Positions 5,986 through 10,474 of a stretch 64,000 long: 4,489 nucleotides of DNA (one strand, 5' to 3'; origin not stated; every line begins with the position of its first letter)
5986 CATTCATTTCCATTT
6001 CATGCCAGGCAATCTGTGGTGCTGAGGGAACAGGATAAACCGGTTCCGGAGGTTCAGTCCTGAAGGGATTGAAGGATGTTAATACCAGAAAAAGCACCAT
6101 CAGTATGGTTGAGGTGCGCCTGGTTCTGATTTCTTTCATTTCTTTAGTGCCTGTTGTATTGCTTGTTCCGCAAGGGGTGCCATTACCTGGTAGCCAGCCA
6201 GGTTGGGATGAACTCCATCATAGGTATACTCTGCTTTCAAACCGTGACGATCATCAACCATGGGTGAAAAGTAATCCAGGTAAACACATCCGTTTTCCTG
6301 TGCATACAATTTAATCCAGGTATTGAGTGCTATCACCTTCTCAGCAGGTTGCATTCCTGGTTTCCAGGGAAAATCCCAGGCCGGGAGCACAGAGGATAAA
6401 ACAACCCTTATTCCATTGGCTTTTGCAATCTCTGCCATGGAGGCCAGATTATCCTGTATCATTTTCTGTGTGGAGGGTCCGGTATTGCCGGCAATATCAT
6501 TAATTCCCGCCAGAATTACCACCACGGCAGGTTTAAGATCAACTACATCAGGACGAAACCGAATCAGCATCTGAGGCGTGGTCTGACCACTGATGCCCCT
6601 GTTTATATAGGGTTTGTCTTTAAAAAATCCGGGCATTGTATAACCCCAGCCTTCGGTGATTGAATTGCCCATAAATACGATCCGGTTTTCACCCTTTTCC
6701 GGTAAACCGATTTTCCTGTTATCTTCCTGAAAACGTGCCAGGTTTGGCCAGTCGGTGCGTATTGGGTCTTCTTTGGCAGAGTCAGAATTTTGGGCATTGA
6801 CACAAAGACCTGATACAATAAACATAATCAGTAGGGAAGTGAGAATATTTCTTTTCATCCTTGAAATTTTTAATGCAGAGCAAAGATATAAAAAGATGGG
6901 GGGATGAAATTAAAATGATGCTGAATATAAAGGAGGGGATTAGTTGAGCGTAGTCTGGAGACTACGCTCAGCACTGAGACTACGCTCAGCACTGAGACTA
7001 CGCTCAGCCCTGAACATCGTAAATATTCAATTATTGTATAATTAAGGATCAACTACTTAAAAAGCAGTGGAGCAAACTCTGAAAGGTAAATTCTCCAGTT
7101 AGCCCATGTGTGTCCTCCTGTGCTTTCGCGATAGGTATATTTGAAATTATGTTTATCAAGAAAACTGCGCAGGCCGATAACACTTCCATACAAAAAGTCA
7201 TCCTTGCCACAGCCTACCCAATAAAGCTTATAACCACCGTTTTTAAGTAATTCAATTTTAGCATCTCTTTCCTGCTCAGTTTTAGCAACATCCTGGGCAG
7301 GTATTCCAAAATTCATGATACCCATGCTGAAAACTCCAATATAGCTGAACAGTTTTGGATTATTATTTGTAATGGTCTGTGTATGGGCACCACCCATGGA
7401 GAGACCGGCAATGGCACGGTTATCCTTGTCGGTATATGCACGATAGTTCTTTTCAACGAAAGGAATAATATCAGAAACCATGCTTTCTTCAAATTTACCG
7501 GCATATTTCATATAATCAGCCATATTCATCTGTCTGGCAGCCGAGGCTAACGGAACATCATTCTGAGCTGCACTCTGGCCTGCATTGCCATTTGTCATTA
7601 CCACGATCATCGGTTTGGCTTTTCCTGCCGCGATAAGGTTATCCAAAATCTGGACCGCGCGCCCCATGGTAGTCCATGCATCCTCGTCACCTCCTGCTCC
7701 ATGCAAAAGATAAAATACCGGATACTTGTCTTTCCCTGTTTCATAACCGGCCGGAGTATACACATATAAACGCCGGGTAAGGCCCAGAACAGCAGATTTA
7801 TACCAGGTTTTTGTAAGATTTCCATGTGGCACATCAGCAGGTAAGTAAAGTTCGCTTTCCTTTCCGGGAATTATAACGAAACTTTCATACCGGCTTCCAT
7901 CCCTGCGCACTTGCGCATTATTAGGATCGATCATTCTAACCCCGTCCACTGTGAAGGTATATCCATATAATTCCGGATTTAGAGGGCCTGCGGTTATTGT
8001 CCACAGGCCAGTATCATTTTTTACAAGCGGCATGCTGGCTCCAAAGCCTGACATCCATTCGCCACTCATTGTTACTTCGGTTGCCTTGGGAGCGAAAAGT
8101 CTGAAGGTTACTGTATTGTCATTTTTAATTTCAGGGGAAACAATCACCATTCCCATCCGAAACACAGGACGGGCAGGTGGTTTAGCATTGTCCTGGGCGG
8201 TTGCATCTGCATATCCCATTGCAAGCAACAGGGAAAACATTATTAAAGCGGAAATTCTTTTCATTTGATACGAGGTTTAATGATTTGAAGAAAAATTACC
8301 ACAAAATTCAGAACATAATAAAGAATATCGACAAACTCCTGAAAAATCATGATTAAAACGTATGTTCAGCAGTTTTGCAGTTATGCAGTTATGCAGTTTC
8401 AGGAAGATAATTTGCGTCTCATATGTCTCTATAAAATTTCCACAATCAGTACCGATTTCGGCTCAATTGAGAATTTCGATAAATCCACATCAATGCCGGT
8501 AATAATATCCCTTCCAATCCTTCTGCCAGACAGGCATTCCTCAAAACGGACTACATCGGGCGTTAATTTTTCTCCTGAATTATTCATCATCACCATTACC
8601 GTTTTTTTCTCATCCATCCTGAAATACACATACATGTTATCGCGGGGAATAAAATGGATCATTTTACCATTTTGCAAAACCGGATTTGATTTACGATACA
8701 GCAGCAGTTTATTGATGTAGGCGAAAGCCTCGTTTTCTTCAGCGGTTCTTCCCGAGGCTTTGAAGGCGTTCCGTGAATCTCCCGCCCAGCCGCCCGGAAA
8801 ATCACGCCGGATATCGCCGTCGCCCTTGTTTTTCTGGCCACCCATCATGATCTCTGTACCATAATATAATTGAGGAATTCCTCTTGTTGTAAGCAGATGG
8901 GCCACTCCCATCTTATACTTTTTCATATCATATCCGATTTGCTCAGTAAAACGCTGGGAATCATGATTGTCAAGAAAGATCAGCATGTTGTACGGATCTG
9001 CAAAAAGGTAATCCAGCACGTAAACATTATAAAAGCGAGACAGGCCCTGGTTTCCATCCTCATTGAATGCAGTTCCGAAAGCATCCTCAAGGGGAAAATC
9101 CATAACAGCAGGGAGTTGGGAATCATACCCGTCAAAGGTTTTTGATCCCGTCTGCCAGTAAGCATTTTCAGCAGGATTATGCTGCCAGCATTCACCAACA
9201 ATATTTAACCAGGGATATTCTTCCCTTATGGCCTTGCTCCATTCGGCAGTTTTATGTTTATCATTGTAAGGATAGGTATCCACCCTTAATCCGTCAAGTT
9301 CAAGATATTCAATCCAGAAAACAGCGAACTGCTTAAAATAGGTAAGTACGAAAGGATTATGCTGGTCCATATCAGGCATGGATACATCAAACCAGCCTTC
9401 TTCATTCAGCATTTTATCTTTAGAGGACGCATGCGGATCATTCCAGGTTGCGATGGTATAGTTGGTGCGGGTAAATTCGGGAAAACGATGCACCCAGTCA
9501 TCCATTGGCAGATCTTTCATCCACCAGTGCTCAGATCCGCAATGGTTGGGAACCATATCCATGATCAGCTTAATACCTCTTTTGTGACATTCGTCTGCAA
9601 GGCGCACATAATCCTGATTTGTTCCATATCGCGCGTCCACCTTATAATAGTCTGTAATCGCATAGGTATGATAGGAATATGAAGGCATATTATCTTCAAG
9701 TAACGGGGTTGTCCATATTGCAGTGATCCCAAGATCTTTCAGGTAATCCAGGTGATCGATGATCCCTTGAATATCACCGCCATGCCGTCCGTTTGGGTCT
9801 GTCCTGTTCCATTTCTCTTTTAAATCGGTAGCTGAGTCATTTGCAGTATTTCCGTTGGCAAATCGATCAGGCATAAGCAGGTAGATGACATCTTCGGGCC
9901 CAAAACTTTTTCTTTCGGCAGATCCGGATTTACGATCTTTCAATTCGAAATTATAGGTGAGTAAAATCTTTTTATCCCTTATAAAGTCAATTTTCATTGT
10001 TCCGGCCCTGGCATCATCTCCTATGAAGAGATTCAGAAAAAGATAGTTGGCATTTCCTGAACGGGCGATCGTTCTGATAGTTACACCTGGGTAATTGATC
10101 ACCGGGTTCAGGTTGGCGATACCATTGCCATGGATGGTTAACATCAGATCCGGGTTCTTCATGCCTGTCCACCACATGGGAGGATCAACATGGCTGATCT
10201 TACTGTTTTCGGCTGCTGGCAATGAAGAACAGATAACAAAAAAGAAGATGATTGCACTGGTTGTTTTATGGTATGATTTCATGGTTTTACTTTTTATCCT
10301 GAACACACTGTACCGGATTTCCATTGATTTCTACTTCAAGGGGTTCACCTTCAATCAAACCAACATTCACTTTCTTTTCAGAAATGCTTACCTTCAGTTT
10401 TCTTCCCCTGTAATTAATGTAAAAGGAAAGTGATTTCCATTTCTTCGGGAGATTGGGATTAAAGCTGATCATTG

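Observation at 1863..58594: Short-period tandem arrays sit on or next to stop codons throughout the window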

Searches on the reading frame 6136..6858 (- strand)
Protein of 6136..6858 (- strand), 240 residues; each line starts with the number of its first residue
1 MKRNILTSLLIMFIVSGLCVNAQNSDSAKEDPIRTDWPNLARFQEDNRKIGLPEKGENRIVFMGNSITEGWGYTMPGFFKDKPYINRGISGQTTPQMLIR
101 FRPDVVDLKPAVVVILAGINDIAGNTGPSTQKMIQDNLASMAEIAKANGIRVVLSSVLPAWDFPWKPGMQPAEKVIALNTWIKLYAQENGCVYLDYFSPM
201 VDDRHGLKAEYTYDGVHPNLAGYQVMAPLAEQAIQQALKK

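Call 65: search_protein_families(library=pfam, proteins=[window:6136-6858:-])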
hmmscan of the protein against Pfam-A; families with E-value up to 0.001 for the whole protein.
window:6136-6858:- (240 aa): 2 families
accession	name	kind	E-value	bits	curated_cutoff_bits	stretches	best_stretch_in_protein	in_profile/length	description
PF13472.12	Lipase_GDSL_2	-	8.8e-31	108.2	32.9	1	62-225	1-178/178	GDSL-like Lipase/Acylhydrolase family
PF00657.28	Lipase_GDSL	-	3.5e-15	57.2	23.6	1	60-227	1-205/208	GDSL-like Lipase/Acylhydrolase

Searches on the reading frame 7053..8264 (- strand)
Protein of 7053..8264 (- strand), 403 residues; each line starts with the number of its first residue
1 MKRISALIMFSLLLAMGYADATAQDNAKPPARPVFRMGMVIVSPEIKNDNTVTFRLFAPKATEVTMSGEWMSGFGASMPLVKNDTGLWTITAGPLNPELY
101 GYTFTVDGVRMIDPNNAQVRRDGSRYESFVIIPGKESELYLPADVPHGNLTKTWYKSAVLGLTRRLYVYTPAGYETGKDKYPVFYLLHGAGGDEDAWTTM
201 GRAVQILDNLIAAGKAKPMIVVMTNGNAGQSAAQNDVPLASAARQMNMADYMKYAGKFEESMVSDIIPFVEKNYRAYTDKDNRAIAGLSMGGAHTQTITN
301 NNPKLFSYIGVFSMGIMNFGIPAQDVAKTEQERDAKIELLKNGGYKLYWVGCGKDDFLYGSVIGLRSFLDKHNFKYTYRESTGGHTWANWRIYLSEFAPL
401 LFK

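Call 8: search_protein_families(library=pfam, proteins=[window:7053-8264:-])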
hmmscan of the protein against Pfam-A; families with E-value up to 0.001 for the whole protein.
window:7053-8264:- (403 aa): 3 families
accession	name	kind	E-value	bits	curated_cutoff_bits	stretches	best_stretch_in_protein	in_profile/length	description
PF00756.26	Esterase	-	2.6e-24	86.8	22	1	157-395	1-245/251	Putative esterase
PF02922.24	CBM_48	-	1.7e-06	28.7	22.4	1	48-108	10-72/83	Carbohydrate-binding module 48 (Isoamylase N-terminal domain)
PF00326.27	Peptidase_S9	-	6.1e-05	23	22.6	1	262-309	44-92/213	Prolyl oligopeptidase family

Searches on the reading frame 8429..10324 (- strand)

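Call 8: search_protein_families(library=pfam, proteins=[window:8429-10324:-])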
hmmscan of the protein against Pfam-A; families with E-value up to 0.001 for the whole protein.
window:8429-10324:- (631 aa): 3 families
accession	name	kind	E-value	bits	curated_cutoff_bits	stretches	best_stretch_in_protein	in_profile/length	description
PF00128.31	Alpha-amylase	-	2.8e-55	188.8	22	1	150-502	2-361/446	Alpha amylase, catalytic domain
PF09087.17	Cyc-maltodext_N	-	3.3e-24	85.5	25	1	46-132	2-88/88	Cyclomaltodextrinase, N-terminal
PF10438.15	Cyc-maltodext_C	-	6.6e-21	74.6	22.2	1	555-629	1-76/76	Cyclo-malto-dextrinase C-terminal domain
